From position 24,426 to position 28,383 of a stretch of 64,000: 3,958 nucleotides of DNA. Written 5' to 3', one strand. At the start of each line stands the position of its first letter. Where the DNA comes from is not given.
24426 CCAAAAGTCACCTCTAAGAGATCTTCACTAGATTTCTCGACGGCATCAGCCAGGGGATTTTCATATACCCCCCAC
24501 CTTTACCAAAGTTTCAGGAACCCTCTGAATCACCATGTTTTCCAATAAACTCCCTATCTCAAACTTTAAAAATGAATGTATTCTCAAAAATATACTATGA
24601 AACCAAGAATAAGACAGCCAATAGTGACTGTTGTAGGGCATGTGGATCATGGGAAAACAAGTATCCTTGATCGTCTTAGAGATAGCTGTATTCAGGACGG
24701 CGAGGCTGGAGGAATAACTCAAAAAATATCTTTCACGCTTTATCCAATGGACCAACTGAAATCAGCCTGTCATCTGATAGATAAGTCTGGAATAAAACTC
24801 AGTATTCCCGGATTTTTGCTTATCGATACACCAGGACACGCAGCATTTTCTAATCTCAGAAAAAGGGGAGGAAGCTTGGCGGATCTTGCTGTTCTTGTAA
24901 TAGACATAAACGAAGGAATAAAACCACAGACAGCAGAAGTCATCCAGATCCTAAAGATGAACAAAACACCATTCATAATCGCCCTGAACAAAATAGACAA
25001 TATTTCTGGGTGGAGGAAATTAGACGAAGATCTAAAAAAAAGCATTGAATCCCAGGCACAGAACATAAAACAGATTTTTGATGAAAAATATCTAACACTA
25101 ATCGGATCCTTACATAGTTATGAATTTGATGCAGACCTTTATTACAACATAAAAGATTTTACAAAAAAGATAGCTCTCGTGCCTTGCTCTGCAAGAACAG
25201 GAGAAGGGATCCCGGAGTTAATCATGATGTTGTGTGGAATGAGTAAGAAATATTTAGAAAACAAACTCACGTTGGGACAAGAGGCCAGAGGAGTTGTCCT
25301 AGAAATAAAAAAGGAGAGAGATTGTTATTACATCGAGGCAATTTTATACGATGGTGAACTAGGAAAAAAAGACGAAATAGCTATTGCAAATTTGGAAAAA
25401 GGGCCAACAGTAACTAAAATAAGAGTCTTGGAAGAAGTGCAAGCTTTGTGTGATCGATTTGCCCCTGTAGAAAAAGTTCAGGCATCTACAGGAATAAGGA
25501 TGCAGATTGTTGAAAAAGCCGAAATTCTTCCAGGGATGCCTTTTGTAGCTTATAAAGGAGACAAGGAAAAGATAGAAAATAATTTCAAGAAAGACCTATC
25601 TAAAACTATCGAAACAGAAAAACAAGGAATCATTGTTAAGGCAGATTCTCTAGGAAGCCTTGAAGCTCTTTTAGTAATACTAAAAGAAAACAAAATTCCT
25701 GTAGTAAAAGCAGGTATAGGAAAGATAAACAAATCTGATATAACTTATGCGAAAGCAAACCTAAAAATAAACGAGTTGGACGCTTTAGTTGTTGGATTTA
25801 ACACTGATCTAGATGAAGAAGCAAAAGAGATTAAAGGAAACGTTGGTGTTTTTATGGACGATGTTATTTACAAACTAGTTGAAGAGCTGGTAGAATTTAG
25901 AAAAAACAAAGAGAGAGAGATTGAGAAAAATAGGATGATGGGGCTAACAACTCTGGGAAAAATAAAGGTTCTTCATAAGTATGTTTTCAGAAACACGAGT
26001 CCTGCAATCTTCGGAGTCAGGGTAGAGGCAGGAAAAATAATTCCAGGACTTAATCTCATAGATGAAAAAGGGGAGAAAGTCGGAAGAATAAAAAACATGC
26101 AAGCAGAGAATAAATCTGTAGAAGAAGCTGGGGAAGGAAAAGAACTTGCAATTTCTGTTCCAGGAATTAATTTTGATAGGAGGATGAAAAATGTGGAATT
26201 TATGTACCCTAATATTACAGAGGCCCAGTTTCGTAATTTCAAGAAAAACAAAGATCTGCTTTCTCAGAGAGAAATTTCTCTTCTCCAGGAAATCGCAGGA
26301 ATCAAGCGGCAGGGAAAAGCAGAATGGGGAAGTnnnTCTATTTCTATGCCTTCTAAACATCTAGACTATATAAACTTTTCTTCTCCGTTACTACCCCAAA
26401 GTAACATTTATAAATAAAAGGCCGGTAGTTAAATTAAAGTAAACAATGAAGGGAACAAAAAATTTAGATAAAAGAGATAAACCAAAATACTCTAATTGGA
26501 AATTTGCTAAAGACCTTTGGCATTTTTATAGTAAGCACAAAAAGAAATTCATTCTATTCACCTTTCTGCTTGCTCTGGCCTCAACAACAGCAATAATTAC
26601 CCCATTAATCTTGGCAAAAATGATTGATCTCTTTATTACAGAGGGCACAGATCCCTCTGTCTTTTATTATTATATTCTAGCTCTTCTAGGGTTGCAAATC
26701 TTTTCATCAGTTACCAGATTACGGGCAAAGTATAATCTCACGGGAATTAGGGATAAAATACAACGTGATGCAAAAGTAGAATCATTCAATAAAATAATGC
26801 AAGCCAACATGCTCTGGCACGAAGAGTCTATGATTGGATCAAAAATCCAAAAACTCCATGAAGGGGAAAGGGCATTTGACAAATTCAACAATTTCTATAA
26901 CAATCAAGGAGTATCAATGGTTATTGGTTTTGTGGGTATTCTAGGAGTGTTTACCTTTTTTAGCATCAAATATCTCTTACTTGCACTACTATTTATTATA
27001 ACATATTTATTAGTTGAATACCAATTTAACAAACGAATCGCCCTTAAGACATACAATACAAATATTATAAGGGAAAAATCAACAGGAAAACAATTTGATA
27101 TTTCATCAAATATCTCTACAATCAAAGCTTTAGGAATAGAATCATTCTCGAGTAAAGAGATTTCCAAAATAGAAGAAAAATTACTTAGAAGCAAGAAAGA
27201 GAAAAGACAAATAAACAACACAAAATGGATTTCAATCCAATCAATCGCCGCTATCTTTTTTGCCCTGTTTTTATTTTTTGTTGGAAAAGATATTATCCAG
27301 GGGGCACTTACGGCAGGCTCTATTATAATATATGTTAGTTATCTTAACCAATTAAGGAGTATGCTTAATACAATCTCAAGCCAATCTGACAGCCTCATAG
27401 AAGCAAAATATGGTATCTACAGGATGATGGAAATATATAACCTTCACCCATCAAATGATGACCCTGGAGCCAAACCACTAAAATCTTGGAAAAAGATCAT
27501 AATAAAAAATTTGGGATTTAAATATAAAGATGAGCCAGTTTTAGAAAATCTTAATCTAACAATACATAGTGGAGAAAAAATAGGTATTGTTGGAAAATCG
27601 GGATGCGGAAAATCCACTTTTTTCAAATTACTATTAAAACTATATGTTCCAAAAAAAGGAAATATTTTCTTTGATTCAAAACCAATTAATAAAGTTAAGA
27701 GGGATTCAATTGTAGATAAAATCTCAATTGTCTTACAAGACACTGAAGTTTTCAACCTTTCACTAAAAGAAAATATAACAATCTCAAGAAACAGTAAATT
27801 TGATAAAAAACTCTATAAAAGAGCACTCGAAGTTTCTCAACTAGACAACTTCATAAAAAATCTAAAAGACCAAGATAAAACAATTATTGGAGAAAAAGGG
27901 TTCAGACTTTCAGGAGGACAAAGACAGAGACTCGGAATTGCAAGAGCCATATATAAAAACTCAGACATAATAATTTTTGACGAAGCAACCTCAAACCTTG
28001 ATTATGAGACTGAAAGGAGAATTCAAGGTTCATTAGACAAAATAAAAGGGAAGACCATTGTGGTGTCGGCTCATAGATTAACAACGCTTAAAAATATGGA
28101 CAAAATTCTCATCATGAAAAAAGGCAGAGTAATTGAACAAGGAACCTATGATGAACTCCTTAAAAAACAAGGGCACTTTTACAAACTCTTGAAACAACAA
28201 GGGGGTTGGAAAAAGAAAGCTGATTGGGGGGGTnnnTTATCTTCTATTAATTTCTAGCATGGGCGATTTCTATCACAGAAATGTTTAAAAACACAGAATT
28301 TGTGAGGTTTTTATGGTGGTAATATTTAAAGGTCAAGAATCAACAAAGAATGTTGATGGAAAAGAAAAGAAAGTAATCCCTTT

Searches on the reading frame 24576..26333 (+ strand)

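Call 71: search_protein_families(library=pfam, proteins=[window:24576-26333:+], max_evalue=0.00001)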
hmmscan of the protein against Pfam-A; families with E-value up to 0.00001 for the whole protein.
window:24576-26333:+ (586 aa): 4 families
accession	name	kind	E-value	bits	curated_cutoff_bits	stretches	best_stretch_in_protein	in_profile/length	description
PF00009.33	GTP_EFTU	-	3.5e-35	121.7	26.5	1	16-220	5-183/188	Elongation factor Tu GTP binding domain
PF14578.12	GTP_EFTU_D4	-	6.8e-21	74.4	23.8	1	461-543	3-85/86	Elongation factor Tu domain 4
PF11987.13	IF-2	-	1.5e-18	67.3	27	1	331-438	10-116/117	Translation-initiation factor 2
PF01926.29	MMR_HSR1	-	3.6e-09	37.2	21.9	1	17-139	2-113/113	50S ribosome-binding GTPase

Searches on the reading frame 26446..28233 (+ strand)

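Call 71: search_protein_families(library=pfam, proteins=[window:26446-28233:+], max_evalue=0.00001)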
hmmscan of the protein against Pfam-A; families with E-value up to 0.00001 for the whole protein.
window:26446-28233:+ (596 aa): 2 families
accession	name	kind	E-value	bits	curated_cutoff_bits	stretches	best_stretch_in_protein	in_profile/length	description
PF00005.33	ABC_tran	-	1.3e-32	113.7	25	1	366-516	1-137/137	ABC transporter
PF00664.28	ABC_membrane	-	2.6e-22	80.2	28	1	35-304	1-271/274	ABC transporter transmembrane region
